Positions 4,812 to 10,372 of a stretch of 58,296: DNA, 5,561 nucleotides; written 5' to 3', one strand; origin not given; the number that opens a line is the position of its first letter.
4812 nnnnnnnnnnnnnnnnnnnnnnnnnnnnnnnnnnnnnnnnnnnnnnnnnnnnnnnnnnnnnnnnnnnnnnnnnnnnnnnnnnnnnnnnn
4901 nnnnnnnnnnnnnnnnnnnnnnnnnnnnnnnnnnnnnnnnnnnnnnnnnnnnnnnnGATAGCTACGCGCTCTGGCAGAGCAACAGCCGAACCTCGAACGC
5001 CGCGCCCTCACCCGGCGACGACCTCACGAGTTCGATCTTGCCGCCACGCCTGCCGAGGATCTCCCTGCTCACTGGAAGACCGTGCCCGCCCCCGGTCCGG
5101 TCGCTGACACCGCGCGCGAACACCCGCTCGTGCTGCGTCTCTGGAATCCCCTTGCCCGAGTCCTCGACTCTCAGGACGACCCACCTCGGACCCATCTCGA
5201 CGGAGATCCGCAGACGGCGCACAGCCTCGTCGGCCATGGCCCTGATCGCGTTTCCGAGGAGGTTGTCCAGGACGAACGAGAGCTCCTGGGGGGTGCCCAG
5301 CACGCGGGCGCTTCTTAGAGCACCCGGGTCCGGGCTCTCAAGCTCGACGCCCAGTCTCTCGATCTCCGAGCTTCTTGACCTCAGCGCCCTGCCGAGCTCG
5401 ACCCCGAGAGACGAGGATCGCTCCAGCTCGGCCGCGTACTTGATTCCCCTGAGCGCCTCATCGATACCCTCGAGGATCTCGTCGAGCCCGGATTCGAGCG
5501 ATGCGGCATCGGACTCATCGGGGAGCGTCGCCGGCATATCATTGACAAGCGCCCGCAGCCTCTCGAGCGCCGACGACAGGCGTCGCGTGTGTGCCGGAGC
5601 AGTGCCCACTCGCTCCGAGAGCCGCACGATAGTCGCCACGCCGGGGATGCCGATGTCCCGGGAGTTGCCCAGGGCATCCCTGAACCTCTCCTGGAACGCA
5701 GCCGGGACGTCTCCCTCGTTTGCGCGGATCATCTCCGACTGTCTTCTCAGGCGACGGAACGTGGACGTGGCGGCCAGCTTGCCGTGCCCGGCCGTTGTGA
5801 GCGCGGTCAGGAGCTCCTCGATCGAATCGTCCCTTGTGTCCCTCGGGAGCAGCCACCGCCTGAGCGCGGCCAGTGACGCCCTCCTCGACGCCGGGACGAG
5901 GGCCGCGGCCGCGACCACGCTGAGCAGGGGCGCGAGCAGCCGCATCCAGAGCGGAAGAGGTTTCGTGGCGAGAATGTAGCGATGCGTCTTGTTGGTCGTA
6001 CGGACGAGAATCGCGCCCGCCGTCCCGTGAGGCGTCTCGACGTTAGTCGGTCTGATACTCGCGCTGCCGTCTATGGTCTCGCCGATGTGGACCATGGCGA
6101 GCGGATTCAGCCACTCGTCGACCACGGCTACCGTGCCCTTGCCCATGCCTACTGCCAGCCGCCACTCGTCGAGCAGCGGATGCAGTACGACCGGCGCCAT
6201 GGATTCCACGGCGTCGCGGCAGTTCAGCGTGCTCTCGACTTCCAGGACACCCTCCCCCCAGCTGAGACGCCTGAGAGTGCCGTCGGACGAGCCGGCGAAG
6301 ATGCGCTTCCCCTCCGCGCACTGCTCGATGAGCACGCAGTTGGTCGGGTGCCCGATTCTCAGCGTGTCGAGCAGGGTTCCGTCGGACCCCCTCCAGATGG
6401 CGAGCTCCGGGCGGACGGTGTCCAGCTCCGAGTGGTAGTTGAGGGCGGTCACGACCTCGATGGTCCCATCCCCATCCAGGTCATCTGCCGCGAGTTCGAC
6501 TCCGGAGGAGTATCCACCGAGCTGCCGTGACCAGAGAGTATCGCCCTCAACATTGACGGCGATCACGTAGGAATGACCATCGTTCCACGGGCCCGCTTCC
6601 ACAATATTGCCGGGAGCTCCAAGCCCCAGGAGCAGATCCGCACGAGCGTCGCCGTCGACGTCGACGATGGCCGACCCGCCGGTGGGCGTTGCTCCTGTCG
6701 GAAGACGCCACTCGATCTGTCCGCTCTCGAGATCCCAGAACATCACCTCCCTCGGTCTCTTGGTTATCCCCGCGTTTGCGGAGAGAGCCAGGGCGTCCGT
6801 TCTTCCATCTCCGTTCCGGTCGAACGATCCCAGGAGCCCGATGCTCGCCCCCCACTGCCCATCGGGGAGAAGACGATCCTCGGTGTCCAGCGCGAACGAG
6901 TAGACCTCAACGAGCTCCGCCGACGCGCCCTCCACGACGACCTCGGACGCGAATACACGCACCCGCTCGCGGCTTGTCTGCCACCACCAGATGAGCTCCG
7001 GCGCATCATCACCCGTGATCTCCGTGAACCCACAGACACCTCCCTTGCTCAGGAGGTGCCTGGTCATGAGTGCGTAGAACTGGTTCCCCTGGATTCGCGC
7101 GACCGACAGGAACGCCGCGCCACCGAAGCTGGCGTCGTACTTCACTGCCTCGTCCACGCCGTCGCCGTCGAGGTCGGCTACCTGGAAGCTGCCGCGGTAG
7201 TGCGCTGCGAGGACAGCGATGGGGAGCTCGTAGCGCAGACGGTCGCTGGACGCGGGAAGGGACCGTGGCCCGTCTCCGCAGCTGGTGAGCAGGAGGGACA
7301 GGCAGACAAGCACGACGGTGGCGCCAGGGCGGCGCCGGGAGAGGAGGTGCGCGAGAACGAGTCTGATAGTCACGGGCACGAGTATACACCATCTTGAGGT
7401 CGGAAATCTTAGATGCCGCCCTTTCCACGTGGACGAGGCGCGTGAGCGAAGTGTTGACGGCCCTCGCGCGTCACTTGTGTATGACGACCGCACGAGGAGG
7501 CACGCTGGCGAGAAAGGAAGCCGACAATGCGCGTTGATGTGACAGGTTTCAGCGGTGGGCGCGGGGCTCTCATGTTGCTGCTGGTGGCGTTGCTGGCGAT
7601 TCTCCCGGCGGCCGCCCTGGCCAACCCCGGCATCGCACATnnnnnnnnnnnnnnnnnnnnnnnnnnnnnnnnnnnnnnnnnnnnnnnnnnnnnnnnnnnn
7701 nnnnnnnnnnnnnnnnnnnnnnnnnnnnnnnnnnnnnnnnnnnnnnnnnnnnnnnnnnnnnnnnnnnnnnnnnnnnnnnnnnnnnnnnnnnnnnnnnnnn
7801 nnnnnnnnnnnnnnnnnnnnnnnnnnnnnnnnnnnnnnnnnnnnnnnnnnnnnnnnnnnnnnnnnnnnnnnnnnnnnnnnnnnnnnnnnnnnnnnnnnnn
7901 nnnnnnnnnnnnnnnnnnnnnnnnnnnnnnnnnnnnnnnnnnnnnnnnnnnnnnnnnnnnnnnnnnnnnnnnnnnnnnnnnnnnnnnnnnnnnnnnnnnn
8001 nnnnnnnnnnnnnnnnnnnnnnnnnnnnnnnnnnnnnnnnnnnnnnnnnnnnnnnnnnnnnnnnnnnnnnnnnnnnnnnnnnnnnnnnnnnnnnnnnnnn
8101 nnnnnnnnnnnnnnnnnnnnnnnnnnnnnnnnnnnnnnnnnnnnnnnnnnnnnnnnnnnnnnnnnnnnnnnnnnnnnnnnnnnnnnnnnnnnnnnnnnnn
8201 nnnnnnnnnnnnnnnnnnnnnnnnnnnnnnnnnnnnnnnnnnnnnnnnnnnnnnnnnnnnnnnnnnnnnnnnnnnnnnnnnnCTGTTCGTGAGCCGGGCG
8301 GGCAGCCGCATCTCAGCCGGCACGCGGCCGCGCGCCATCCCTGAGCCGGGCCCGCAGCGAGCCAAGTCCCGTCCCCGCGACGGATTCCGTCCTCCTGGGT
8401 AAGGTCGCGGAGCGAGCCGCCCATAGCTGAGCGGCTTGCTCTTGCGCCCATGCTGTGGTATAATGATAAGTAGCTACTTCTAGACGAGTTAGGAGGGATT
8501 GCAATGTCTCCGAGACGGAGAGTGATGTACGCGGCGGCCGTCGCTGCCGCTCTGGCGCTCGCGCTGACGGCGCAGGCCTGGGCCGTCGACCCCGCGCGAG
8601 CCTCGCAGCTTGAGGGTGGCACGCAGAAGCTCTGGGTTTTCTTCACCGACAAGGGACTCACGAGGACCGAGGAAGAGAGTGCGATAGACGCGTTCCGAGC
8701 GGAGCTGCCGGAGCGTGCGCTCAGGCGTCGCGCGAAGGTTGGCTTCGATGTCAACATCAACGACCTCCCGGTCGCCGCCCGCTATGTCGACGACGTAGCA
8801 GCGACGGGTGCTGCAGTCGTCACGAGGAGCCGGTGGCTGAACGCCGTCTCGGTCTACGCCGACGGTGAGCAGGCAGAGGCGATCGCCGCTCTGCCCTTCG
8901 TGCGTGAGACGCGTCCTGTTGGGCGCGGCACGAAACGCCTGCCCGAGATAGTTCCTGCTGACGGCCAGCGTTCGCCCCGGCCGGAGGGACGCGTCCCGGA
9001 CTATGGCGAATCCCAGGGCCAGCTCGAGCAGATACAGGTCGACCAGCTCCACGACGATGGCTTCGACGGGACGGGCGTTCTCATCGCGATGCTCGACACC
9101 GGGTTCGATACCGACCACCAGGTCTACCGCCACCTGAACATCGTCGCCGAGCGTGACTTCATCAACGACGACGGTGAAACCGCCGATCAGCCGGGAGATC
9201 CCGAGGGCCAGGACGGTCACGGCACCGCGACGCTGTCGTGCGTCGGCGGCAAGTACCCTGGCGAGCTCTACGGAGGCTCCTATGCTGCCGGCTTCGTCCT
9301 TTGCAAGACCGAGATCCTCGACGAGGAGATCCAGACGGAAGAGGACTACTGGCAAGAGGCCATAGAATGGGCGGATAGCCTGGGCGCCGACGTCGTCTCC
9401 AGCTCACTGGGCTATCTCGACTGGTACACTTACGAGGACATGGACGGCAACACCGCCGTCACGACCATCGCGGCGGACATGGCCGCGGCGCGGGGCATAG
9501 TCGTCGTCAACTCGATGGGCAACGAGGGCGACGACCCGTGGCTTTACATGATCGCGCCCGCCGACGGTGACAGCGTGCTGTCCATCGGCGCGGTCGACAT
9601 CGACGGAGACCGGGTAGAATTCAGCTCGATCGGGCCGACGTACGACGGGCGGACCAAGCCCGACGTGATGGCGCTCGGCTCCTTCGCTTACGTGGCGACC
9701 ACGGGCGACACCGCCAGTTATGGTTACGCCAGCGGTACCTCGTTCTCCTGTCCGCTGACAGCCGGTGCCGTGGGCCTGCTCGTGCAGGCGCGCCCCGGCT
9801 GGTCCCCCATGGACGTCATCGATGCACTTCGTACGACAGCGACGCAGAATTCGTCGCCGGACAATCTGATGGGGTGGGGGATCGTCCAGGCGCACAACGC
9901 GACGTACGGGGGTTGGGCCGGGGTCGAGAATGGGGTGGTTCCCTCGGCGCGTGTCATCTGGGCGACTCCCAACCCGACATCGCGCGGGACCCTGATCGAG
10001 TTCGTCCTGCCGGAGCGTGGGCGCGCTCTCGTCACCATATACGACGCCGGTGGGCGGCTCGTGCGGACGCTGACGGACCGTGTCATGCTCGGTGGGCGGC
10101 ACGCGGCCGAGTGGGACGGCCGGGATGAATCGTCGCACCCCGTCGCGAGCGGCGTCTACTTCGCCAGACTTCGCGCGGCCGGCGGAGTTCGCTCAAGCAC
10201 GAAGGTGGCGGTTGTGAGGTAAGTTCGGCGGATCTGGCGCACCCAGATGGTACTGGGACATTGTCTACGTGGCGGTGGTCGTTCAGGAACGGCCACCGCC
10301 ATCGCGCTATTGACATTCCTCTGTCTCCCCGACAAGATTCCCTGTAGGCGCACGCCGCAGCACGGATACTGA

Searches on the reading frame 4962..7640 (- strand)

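Call 61: search_protein_families(library=pfam, proteins=[window:4962-7640:-], max_evalue=0.00001)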
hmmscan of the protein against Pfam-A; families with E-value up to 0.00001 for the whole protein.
window:4962-7640:- (892 aa): 2 families
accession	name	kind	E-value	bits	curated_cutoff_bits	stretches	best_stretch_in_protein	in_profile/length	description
PF02518.31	HATPase_c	-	3.3e-18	66.6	26.4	1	784-887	3-108/111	Histidine kinase-, DNA gyrase B-, and HSP90-like ATPase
PF13517.12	FG-GAP_3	-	7.7e-10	39.7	26.9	0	274-337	1-60/61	FG-GAP-like repeat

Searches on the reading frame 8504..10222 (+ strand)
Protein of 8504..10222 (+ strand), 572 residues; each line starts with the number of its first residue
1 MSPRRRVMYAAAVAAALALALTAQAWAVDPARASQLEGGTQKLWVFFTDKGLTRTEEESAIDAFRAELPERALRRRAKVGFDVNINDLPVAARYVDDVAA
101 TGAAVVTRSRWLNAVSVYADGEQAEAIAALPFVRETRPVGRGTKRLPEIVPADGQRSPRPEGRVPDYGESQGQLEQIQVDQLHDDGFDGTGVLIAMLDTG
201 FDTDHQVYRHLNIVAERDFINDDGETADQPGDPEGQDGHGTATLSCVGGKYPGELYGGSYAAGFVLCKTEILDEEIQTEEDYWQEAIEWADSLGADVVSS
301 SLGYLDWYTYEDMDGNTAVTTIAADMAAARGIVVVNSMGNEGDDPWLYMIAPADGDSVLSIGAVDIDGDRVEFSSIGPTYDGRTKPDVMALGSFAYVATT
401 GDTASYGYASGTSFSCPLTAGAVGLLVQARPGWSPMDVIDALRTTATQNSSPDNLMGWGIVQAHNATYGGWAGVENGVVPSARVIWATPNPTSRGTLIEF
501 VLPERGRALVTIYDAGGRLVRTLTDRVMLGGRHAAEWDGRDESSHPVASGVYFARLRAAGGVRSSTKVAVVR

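Call 61: search_protein_families(library=pfam, proteins=[window:8504-10222:+], max_evalue=0.00001)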
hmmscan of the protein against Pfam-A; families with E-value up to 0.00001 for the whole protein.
window:8504-10222:+ (572 aa): 2 families
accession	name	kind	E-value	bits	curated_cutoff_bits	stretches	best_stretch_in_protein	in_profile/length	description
PF00082.27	Peptidase_S8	-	4.5e-38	131.7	21.8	1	189-459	1-288/288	Subtilase family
PF13860.13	FlgD_ig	-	1.3e-07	31.9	27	1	508-558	25-75/79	FlgD Ig-like domain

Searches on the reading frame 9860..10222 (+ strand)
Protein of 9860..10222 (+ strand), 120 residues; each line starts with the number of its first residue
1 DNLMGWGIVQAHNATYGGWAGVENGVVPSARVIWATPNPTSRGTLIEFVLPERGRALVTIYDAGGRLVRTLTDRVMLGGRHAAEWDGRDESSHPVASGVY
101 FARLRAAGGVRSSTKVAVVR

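Call 75: search_protein_families(library=ncbifam, proteins=[window:9860-10222:+], max_evalue=1)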
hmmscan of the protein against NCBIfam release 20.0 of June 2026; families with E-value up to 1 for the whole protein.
window:9860-10222:+ (120 aa): 11 families
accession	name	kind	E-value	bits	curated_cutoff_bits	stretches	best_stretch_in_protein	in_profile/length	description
TIGR04183.1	Por_Secre_tail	domain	2.8e-08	33.6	23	1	36-117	2-70/72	T9SS type A sorting domain-containing protein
NF052323.1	T9SSA_dep_M6i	equivalog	1.9e-07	29.4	600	1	36-116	961-1036/1043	T9SS-dependent M6-like inactivated metalloprotease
NF033707.1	T9SS_sortase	equivalog_domain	3.9e-06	24.8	420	1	31-107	997-1078/1095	type IX secretion system sortase PorU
NF005176.1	PRK06655.1-1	equivalog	1.1e-05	25.5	230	1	52-113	95-157/197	flagellar hook assembly protein FlgD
NF052228.1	T9SS_PorZ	equivalog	1.3e-05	23.9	260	1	55-120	696-757/757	type IX secretion system anionic LPS delivery protein PorZ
NF009276.0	PRK12633.1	equivalog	9.8e-05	22.2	383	1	55-107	130-182/234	flagellar basal body rod modification protein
NF009277.0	PRK12634.1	equivalog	0.0055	16.8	333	1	25-103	97-171/221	flagellar basal body rod modification protein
NF009452.0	PRK12812.1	equivalog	0.048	12.9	258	1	58-102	156-202/289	flagellar basal body rod modification protein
NF038113.1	T9SSA_dep_M36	equivalog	0.078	11.1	885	1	35-75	795-833/869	T9SS-dependent M36 family metallopeptidase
NF053608.1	Lsa66_OmpA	equivalog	0.079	11.3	700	1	62-108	185-230/581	fibronectin-binding adhesin Lsa66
NF009453.0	PRK12813.1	equivalog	0.091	12.3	264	1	55-105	125-172/223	flagellar basal body rod modification protein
